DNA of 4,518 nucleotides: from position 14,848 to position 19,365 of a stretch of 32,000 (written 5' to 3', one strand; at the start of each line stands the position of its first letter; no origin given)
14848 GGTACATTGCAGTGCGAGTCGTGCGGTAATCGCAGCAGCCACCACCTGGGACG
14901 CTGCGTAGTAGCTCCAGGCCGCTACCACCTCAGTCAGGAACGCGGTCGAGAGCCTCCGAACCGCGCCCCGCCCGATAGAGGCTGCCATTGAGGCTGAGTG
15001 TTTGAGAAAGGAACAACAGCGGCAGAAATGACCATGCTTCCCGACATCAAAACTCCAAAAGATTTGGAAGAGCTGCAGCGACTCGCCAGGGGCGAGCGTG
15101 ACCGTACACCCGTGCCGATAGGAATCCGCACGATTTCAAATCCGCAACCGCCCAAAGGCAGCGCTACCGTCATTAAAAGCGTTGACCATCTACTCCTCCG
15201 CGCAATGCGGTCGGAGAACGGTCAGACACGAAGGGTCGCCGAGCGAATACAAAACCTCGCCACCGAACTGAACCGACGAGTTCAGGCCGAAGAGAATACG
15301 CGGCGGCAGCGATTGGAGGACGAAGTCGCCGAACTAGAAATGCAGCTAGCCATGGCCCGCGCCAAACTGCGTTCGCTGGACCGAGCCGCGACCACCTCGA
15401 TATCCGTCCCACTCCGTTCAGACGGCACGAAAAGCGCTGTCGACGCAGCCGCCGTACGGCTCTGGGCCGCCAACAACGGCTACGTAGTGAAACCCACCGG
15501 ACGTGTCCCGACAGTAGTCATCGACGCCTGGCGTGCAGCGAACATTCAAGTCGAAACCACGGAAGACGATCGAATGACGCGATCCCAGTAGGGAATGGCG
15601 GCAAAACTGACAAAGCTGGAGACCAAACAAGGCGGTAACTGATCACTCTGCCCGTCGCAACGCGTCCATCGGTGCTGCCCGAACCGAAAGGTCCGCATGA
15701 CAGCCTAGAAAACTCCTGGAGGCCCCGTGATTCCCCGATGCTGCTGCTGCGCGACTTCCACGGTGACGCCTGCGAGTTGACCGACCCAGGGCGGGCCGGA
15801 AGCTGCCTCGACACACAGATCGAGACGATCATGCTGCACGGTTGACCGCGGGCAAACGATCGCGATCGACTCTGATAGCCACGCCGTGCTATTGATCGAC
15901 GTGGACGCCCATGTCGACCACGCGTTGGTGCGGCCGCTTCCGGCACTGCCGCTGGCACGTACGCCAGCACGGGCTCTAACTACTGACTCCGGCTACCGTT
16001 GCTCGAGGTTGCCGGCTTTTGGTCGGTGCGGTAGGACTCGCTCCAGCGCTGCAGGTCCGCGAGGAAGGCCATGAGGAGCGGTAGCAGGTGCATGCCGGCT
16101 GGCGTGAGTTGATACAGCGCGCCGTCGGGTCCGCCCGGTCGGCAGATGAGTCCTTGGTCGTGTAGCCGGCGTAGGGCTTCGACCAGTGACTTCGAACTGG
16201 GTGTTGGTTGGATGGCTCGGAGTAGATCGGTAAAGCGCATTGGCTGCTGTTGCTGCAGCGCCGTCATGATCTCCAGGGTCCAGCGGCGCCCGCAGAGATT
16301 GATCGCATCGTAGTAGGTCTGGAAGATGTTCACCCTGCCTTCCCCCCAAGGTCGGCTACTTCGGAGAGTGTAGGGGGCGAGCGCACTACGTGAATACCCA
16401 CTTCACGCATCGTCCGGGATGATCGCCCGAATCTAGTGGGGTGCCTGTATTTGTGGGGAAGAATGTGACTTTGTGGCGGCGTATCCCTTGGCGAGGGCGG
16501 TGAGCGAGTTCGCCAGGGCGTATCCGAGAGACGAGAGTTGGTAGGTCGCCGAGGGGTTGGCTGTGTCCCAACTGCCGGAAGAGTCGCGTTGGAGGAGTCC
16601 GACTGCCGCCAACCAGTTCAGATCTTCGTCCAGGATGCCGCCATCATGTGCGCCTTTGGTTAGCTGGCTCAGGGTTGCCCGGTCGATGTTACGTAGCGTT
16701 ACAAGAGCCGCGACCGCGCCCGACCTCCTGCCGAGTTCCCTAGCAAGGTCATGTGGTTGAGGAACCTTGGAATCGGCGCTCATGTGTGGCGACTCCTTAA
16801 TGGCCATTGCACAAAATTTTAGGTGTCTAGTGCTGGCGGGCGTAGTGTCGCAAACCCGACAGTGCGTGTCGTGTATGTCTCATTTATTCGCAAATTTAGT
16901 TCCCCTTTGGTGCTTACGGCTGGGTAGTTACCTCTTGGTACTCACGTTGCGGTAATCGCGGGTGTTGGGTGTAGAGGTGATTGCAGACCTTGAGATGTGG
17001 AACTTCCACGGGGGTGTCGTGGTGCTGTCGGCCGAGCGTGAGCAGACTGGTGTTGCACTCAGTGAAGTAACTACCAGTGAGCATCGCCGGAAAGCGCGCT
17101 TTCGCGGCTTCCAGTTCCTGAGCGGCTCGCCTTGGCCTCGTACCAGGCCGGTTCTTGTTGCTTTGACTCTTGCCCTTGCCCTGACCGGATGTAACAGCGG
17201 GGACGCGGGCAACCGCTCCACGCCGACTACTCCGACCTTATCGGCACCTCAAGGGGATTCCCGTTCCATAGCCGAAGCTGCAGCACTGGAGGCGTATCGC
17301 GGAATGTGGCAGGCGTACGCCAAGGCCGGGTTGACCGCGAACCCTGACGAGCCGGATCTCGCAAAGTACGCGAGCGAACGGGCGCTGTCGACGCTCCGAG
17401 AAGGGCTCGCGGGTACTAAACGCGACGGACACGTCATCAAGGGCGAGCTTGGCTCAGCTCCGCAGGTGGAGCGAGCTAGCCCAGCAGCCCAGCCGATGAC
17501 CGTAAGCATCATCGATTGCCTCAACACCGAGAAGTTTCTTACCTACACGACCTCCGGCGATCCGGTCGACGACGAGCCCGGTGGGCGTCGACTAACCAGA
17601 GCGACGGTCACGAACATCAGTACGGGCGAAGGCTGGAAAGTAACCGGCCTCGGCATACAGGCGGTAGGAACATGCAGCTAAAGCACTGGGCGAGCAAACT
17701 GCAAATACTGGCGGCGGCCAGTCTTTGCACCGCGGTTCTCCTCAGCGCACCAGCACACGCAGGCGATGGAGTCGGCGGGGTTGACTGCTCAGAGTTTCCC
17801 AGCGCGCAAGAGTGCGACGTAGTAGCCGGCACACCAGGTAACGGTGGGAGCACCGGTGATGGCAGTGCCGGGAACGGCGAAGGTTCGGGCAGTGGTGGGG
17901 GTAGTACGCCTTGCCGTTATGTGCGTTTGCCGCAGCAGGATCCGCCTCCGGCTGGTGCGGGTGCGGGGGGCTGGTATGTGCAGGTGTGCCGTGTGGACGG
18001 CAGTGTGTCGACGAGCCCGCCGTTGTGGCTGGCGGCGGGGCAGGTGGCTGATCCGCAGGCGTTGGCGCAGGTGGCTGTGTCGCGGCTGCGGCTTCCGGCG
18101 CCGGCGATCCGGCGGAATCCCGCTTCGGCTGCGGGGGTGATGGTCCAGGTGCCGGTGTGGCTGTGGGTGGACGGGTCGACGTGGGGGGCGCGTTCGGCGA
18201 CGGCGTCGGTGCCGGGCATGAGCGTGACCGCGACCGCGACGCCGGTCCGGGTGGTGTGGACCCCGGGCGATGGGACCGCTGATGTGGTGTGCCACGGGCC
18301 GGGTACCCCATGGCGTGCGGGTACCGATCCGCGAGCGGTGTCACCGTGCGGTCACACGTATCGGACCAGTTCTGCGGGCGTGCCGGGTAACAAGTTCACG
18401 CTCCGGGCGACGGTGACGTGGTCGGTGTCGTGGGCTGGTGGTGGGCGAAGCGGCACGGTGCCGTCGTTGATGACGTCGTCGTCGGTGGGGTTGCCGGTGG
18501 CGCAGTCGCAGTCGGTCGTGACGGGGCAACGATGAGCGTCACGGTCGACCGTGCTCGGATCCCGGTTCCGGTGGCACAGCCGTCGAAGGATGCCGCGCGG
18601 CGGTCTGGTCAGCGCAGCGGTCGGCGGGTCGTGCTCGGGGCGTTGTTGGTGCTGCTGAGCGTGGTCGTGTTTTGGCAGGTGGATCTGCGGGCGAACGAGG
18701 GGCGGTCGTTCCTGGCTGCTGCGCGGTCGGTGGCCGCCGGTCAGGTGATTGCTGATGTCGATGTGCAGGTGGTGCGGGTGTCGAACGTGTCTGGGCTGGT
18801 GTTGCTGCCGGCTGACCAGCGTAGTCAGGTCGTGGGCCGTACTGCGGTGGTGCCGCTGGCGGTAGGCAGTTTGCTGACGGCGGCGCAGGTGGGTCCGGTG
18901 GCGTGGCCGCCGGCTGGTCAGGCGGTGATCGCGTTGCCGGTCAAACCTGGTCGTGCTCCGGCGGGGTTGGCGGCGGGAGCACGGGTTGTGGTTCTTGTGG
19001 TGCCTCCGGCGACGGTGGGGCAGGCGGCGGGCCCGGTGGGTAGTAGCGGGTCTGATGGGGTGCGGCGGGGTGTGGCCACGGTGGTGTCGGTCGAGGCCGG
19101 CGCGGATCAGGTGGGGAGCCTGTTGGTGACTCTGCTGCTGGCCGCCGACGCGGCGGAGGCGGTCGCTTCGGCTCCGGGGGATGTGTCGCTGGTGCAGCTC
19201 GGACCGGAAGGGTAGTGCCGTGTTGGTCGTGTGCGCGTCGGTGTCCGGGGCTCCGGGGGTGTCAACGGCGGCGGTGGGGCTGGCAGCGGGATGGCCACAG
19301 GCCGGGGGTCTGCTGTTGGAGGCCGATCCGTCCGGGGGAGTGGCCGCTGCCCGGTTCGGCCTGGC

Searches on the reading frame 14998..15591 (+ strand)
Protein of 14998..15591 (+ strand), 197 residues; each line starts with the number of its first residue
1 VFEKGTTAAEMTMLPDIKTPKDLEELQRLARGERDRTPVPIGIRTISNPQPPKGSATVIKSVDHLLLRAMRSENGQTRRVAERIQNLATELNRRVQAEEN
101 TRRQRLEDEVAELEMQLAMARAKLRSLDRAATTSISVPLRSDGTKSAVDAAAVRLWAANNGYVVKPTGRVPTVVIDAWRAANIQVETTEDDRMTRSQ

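Call 3: search_protein_families(library=pfam, proteins=[window:14998-15591:+], max_evalue=1)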
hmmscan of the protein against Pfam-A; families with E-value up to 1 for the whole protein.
window:14998-15591:+ (197 aa): 12 families
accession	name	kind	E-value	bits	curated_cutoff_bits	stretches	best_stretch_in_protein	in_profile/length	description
PF23359.1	Lsr2_DNA-bd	-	4.5e-08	32.7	26.9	1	147-181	3-37/37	Lsr2 DNA-binding domain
PF22215.1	MLKL_N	-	0.0056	16.6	27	1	67-125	15-73/142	Mixed lineage kinase domain-like N-terminal domain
PF11559.13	ADIP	-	0.0071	16.9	34.3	1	59-133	37-105/151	Afadin- and alpha -actinin-Binding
PF14389.11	Lzipper-MIP1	-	0.033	15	32.2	1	99-135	2-38/84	Leucine-zipper of ternary complex factor MIP1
PF05929.16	Phage_GPO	-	0.046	13.8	33.6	1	53-131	171-251/268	Phage capsid scaffolding protein (GPO) serine peptidase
PF20270.3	CATRA-C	-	0.085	14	24.6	1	67-132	17-90/137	CASPASE and TPR Repeat-Associated C-terminal domain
PF13334.11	DUF4094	-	0.096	13.6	24.5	1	103-123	70-90/90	Domain of unknown function (DUF4094)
PF04678.18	MCU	-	0.17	12.4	30.8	1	73-135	25-89/177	Mitochondrial calcium uniporter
PF05549.16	Allexi_40kDa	-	0.19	11.7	26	1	68-153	81-163/271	Allexivirus 40kDa protein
PF15188.11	CCDC-167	-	0.28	11.9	27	1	75-129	11-63/84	Coiled-coil domain-containing protein 167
PF18052.6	Rx_N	-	0.58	10.7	27.7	0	97-135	14-52/93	Rx N-terminal domain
PF11740.13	KfrA_N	-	0.84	10.8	26.1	1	79-129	61-111/113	Plasmid replication region DNA-binding N-term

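Call 4: search_protein_families(library=ncbifam, proteins=[window:14998-15591:+], max_evalue=1)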
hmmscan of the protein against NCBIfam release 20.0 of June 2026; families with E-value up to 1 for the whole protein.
window:14998-15591:+ (197 aa): 3 families
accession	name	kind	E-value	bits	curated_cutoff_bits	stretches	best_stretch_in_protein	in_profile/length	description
TIGR00303.2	TIGR00303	equivalog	0.033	13.4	240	1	123-184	51-110/334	nicotinate mononucleotide-dependent phosphoribosyltransferase CobT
TIGR03752.1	conj_TIGR03752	hypoth_equivalog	0.054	12.8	241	1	56-133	62-141/471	TIGR03752 family integrating conjugative element protein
NF052682.1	morpho_FcmC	equivalog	0.058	13.7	90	1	77-131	62-119/159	filament morphology membrane protein FcmC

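Call 5: search_protein_families(library=padloc, proteins=[window:14998-15591:+], max_evalue=1)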
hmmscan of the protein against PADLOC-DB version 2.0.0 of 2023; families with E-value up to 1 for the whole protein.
window:14998-15591:+ (197 aa): 3 families
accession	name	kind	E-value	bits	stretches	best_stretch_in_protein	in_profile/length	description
PDLC03328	MTase_II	-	0.00018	18.2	1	116-182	500-569/587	Type II methyltransferase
PDLC00271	PtuA1|PtuA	-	0.0096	13.5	1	55-130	343-417/421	AAA ATPase domain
PDLC00298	PtuA1|PtuA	-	0.021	11.9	1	57-125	348-415/423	AAA ATPase domain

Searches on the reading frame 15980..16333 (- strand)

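Call 3: search_protein_families(library=pfam, proteins=[window:15980-16333:-], max_evalue=1)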
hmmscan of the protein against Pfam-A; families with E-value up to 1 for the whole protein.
window:15980-16333:- (117 aa): 9 families
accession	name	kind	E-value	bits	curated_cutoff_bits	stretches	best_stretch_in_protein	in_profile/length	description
PF01638.23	HxlR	-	8.1e-11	42.1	20.8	1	14-103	2-88/91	HxlR-like helix-turn-helix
PF08100.18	Dimerisation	-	0.0024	18.1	25.6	1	20-84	28-91/93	O-methyltransferase dimerisation domain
PF01047.28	MarR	-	0.018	15.4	24.6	1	21-65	7-49/59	MarR family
PF01022.26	HTH_5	-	0.021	15.1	22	1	20-63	5-45/47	Bacterial regulatory protein, arsR family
PF18918.5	DUF5669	-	0.027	14.4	25.9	1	47-82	33-63/76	Family of unknown function (DUF5669)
PF21128.4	MCM4_WHD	-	0.04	14.4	24.4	1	21-64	13-63/75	MCM4, winged helix domain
PF13814.12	Replic_Relax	-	0.082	13.4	25.3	1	30-93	8-76/191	Replication-relaxation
PF24038.1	DUF7347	-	0.13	13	27.6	1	9-60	3-55/77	Domain of unknown function (DUF7347)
PF03965.22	Penicillinase_R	-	0.23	12.2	22.6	1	20-63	6-51/115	Penicillinase repressor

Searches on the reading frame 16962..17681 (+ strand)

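Call 23: search_protein_families(library=pfam, proteins=[window:16962-17681:+], max_evalue=0.1)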
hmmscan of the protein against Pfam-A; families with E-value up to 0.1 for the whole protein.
window:16962-17681:+ (239 aa): 1 family
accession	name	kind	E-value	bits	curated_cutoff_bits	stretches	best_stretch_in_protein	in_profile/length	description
PF08139.17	LPAM_1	-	0.012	16.5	20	1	64-78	4-18/18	Prokaryotic membrane lipoprotein lipid attachment site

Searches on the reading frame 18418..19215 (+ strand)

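Call 51: search_protein_families(library=pfam, proteins=[window:18418-19215:+], max_evalue=0.001)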
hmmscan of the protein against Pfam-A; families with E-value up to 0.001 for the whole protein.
window:18418-19215:+ (265 aa): 1 family
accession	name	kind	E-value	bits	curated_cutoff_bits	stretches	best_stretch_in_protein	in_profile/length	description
PF08666.17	SAF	-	7.9e-07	30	21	1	99-158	4-62/63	SAF domain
